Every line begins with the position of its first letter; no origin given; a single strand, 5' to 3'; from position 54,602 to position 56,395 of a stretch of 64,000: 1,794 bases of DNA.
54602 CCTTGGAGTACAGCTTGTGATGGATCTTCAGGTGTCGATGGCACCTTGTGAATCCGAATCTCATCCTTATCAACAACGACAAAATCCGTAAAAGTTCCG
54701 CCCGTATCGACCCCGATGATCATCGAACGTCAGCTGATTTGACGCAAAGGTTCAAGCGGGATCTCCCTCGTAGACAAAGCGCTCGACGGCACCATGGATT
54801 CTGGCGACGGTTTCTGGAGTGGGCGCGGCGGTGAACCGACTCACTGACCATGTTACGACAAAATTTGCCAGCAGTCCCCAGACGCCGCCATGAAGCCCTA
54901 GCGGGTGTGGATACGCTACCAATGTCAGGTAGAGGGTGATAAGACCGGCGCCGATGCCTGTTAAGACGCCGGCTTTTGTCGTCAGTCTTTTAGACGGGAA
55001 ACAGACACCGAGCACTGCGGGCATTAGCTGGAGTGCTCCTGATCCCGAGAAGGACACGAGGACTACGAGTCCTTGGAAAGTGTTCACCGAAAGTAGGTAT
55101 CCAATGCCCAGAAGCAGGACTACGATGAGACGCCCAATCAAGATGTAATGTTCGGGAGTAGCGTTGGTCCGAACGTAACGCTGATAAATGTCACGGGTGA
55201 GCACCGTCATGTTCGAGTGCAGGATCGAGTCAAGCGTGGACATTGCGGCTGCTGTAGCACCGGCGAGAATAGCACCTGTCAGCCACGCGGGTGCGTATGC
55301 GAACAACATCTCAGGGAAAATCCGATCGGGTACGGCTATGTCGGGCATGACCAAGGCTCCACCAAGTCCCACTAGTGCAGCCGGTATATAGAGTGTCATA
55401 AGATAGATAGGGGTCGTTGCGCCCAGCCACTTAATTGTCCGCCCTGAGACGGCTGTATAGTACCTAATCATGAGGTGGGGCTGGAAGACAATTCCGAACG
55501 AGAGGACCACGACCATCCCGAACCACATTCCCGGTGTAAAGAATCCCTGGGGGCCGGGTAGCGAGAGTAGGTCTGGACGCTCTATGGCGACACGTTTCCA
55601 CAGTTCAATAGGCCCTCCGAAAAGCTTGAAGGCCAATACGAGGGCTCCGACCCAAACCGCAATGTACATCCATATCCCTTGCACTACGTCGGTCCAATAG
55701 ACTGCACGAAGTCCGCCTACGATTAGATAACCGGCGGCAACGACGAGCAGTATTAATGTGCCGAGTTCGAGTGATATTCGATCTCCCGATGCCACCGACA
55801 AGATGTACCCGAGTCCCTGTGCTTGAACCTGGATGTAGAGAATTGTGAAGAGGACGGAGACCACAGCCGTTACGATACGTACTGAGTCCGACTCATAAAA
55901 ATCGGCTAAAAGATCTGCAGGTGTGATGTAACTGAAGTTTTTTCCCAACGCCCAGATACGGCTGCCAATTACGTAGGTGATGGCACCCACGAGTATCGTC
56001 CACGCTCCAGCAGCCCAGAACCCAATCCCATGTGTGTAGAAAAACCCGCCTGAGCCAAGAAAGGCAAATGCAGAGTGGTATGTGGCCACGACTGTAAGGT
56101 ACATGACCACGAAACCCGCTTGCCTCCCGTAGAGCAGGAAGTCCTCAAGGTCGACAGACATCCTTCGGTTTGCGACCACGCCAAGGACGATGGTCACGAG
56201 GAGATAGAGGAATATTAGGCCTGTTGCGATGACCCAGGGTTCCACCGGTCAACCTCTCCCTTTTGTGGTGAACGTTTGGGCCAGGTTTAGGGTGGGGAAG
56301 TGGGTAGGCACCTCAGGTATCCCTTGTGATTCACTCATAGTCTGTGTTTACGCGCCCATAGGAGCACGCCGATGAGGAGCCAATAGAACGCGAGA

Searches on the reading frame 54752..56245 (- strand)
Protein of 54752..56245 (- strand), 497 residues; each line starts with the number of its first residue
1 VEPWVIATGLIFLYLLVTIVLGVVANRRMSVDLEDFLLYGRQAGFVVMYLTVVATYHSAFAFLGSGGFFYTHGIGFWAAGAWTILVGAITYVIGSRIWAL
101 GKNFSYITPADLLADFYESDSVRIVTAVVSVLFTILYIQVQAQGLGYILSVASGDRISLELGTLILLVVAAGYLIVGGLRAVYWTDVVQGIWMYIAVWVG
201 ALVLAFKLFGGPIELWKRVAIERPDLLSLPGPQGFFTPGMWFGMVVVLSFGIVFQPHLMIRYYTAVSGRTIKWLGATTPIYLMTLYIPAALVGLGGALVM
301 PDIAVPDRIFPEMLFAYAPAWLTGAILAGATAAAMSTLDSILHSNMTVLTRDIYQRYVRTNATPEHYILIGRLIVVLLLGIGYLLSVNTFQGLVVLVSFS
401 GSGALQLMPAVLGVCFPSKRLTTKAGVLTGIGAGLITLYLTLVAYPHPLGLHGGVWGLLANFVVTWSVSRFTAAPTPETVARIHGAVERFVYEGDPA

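Call 42: search_protein_families(library=pfam, max_evalue=1e-12, proteins=[window:54752-56245:-])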
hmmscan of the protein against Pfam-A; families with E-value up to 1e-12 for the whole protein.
window:54752-56245:- (497 aa): 1 family
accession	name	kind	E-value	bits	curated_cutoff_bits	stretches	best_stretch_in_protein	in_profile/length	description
PF00474.23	SSF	-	3e-36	125.6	22.8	1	36-430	1-402/406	Sodium:solute symporter family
